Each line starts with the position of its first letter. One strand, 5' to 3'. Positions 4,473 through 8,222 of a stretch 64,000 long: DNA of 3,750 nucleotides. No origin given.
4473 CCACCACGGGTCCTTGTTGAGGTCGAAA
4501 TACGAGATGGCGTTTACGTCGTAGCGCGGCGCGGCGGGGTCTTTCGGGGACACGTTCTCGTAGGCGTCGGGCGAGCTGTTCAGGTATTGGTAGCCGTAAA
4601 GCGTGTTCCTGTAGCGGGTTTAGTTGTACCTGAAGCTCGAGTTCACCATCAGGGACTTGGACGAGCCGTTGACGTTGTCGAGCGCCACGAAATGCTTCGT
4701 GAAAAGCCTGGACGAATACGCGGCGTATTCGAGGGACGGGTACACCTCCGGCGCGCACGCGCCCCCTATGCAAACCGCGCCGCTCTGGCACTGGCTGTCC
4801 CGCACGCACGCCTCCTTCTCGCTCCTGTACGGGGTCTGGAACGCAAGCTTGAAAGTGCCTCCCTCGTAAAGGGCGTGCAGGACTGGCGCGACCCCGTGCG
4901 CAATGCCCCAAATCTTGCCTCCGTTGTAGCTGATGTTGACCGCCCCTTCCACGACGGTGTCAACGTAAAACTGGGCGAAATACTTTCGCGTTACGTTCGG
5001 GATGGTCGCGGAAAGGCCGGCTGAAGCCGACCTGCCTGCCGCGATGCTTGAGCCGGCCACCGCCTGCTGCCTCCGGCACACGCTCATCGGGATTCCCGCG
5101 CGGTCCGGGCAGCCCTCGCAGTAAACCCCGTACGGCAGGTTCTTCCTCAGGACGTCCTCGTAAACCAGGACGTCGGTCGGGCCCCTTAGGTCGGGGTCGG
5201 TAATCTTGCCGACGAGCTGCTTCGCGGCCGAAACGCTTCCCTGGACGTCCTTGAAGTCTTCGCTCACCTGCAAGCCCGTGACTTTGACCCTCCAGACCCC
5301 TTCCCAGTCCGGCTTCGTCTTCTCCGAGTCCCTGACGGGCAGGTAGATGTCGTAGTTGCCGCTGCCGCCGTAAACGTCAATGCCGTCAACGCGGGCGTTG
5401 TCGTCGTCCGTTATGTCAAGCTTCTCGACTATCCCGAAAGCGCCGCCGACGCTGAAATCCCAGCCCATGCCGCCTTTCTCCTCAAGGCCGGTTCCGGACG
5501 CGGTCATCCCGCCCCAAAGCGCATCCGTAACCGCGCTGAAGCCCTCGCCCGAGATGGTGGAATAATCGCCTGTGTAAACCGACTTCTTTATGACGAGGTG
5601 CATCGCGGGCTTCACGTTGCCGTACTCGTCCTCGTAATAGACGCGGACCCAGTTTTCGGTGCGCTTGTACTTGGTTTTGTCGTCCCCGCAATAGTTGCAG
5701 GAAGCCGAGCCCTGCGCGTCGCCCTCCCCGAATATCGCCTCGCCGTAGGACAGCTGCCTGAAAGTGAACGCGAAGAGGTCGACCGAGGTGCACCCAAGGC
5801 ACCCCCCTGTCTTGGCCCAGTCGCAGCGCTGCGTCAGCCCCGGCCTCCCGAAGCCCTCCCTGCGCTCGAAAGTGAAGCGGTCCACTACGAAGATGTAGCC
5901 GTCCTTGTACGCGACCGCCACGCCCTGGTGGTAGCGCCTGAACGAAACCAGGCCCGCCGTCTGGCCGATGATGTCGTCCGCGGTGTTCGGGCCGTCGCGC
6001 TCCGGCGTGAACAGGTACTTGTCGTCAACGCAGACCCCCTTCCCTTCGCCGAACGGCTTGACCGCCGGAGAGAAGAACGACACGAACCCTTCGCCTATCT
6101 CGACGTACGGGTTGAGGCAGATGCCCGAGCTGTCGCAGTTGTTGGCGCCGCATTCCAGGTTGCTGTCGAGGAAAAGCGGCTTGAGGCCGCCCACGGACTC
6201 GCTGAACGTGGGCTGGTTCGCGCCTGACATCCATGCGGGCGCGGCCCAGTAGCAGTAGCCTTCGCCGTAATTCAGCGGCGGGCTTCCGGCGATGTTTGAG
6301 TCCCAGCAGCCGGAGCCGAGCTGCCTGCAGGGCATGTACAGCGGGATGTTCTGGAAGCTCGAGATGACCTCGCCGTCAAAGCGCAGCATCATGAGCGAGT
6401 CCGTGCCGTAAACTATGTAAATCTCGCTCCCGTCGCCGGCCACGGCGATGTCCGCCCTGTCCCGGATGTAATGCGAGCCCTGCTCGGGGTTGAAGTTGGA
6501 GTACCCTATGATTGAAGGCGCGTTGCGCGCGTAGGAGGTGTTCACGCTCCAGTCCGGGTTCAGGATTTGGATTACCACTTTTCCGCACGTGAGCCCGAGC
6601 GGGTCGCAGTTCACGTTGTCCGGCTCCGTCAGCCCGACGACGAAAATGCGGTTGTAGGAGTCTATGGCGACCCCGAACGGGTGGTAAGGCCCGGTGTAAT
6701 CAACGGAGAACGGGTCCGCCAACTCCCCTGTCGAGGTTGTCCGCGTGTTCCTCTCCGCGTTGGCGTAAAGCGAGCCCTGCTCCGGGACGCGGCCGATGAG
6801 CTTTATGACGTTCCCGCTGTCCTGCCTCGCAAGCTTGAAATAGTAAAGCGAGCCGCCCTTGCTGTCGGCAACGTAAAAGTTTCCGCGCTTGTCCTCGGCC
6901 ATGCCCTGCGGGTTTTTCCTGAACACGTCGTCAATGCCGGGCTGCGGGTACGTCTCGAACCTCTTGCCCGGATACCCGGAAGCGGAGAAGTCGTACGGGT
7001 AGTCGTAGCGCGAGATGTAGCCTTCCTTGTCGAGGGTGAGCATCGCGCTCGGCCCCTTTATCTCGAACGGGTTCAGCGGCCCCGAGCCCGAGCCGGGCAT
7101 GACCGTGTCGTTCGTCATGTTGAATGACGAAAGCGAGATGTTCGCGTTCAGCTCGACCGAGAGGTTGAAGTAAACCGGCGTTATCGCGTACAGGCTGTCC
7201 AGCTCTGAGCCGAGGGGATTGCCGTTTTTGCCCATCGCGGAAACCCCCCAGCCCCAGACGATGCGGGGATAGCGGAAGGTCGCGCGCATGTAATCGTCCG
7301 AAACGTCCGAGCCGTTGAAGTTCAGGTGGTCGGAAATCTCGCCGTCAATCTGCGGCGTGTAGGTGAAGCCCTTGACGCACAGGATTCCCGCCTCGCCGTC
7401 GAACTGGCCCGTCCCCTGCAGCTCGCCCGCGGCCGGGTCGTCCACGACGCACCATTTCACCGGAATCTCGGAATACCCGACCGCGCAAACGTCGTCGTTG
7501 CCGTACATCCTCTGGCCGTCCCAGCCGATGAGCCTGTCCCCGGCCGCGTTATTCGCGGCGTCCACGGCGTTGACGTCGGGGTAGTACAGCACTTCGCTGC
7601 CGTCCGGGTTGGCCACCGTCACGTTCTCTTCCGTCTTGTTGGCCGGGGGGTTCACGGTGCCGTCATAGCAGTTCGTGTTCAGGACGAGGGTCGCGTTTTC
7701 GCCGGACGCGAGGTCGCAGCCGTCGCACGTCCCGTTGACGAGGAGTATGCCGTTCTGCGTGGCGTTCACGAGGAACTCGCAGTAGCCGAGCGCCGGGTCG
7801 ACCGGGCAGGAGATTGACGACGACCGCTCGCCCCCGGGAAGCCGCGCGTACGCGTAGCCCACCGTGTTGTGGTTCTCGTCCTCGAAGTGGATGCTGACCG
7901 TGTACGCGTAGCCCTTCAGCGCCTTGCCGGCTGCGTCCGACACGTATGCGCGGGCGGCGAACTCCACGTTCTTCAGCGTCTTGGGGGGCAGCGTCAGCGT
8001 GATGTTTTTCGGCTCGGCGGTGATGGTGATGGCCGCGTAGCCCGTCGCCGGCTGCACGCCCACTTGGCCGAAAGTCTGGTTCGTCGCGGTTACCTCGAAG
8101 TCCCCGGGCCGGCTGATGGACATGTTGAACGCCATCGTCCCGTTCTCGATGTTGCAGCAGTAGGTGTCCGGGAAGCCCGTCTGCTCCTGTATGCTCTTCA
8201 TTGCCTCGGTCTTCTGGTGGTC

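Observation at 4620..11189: Giant adhesin-like architecture: beta-helix, NHL/propeller-like and Cys-rich modules, heavy N-glycosylation potential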

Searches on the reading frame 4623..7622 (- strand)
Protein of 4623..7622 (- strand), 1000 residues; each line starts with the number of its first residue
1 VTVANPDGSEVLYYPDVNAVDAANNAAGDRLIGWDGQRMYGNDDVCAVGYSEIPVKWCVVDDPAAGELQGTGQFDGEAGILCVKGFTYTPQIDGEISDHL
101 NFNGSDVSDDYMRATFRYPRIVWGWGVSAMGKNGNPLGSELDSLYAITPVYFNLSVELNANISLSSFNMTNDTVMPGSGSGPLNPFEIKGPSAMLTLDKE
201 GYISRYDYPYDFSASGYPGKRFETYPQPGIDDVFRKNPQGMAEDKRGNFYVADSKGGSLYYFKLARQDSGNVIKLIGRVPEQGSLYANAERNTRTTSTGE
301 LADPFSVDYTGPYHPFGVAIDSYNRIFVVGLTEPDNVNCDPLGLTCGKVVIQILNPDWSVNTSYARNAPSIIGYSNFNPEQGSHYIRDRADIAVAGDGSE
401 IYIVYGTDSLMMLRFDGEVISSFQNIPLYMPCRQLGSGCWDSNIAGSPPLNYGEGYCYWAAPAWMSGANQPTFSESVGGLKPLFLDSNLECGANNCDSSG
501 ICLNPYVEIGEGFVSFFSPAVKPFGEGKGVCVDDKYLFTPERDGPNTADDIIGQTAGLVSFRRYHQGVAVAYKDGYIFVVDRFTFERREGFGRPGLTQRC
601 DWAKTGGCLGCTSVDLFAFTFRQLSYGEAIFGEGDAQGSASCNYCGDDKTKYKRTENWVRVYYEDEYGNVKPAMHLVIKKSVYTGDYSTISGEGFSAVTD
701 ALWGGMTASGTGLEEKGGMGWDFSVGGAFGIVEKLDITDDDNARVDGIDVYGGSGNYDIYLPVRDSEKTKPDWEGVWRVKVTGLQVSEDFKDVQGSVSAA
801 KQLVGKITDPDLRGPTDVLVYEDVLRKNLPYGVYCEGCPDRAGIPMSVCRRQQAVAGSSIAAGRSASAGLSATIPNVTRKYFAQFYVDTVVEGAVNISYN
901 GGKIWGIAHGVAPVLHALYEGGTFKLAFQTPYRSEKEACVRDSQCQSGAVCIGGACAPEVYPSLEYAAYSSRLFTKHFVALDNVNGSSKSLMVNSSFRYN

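Call 43: search_protein_representatives(protein=window:4623-7622:-)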
Query: 1000 residues. Proteins with E-value up to 0.001 (for the whole library): 12; up to 1e-10: 11; up to 1e-30: 4. The best 12 are listed.
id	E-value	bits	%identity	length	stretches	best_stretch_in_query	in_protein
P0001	0.0e+00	2350.7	100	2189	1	1-1000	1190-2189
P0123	3.8e-153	528.4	44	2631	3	10-444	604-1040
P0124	2.3e-67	244.4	36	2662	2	17-449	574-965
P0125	3.6e-35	137.8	32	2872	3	38-612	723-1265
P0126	2.8e-27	111.7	35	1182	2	17-136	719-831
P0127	2.3e-23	98.7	37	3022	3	14-255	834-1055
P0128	4.7e-23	97.7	31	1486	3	13-279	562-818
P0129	2.1e-22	95.5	34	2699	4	72-268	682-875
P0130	5.7e-21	90.8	39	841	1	14-264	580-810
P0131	3.8e-18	81.4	36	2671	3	19-266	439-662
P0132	2.1e-15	72.3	32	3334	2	14-287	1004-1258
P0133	3.5e-10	55.1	42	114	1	561-652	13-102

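Call 45: predict_structure(protein=window:4623-7589:-)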
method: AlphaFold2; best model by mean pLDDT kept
length: 989 residues; sequences in the alignment: 1
mean_pLDDT: 30.2   pTM: 0.22
mean pLDDT of the five models: 30.2, 24.9, 21.6, 21.6, 21.3
residues with pLDDT >= 90: 0; 70-90: 0; 50-70: 9; < 50: 980
segments of 3 or more residues with pLDDT < 50: 1-11, 13-237, 242-245, 253-989
pLDDT, mean of each block of 10 residues (from residue 1): 32 34 25 25 26 28 26 26 25 26 23 26 29 24 21 25 24 27 32 34 29 32 39 43 48 43 43 32 27 29 37 37 36 37 31 27 34 35 39 37 38 28 27 29 33 24 24 29 41 35 32 42 35 29 28 29 29 25 23 26 24 24 23 24 26 33 26 27 34 30 24 32 37 40 44 36 38 36 29 27 25 25 25 24 23 24 29 28 27 29 32 25 27 37 33 28 27 27 23
secondary structure, 60 per line:
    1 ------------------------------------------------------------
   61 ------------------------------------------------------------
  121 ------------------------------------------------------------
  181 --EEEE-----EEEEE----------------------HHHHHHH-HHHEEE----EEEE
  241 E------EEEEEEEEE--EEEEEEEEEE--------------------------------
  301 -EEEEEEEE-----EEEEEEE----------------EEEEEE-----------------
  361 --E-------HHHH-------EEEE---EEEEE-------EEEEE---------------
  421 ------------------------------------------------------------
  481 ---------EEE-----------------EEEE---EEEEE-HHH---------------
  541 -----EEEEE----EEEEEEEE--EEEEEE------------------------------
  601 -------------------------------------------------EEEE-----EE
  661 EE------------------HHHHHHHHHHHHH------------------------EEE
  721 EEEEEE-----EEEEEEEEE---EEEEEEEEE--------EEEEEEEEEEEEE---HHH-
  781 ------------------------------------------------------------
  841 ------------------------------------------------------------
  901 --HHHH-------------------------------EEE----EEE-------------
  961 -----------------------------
elements in order (helices of 4 or more, strands of 3 or more residues): E183-186 E192-196 H219-225 E230-232 E237-241 E248-256 E259-268 E302-309 E315-321 E338-343 H371-374 E382-385 E389-393 E401-405 E490-492 E510-513 E517-521 E546-550 E555-562 E565-570 E650-653 E659-662 H681-693 E718-726 E732-740 E744-752 E761-773 H903-906 E938-940 E945-947

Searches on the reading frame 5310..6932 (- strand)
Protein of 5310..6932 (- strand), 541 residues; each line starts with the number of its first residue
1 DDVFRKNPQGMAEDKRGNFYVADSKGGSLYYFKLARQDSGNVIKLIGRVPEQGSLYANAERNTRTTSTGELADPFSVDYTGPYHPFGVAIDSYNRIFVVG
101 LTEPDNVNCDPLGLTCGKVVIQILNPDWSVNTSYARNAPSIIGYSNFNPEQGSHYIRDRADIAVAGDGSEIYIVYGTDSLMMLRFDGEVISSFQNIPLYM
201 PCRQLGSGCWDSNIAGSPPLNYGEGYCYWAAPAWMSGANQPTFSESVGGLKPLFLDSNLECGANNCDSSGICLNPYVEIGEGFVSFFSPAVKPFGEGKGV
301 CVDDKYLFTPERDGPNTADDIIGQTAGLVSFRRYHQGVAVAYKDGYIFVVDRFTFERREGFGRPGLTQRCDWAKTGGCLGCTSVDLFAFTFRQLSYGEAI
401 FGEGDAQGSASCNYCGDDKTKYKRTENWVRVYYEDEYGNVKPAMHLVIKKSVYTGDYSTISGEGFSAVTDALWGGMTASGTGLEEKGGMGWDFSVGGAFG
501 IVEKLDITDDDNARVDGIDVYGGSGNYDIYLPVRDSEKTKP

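Call 100: search_protein_families(library=pfam, proteins=[window:5310-6932:-], max_evalue=1)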
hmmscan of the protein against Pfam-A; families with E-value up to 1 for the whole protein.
window:5310-6932:- (541 aa): 2 families
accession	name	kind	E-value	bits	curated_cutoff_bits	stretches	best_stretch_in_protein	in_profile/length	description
PF01436.27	NHL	-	0.0024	18.2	20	0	7-25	3-21/28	NHL repeat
PF06739.17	SBBP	-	0.026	14.9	20.5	0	86-102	16-32/38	Beta-propeller repeat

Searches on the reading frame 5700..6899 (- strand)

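Call 31: search_protein_families(library=pfam, proteins=[window:5700-6899:-], max_evalue=10)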
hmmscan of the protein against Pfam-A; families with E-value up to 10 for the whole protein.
window:5700-6899:- (400 aa): 2 families
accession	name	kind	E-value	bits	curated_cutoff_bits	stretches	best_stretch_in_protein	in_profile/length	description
PF01436.27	NHL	-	0.053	14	20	0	4-14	11-21/28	NHL repeat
PF06739.17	SBBP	-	0.11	12.9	20.5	1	75-91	16-32/38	Beta-propeller repeat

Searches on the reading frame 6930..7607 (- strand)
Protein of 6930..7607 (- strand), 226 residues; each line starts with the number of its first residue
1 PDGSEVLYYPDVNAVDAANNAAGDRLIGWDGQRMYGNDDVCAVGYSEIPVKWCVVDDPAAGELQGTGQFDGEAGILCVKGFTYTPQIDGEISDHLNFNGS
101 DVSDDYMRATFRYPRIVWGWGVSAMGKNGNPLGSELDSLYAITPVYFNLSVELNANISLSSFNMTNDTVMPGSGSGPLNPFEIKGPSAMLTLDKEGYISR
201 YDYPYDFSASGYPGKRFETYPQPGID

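Call 100: search_protein_families(library=pfam, proteins=[window:6930-7607:-], max_evalue=1)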
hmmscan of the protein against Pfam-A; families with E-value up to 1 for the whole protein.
window:6930-7607:- (226 aa): 0 families

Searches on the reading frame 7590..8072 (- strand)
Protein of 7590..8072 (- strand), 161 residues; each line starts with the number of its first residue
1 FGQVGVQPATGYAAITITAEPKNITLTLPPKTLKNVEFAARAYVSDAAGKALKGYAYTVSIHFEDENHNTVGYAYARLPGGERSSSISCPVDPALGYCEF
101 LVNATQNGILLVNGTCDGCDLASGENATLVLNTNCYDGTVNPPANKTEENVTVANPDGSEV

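Call 100: search_protein_families(library=pfam, proteins=[window:7590-8072:-], max_evalue=1)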
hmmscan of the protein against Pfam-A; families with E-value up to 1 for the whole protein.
window:7590-8072:- (161 aa): 1 family
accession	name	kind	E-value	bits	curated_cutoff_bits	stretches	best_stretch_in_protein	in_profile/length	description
PF05436.16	MF_alpha_N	-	0.083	13.2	22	1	101-128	56-83/88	Mating factor alpha precursor N-terminus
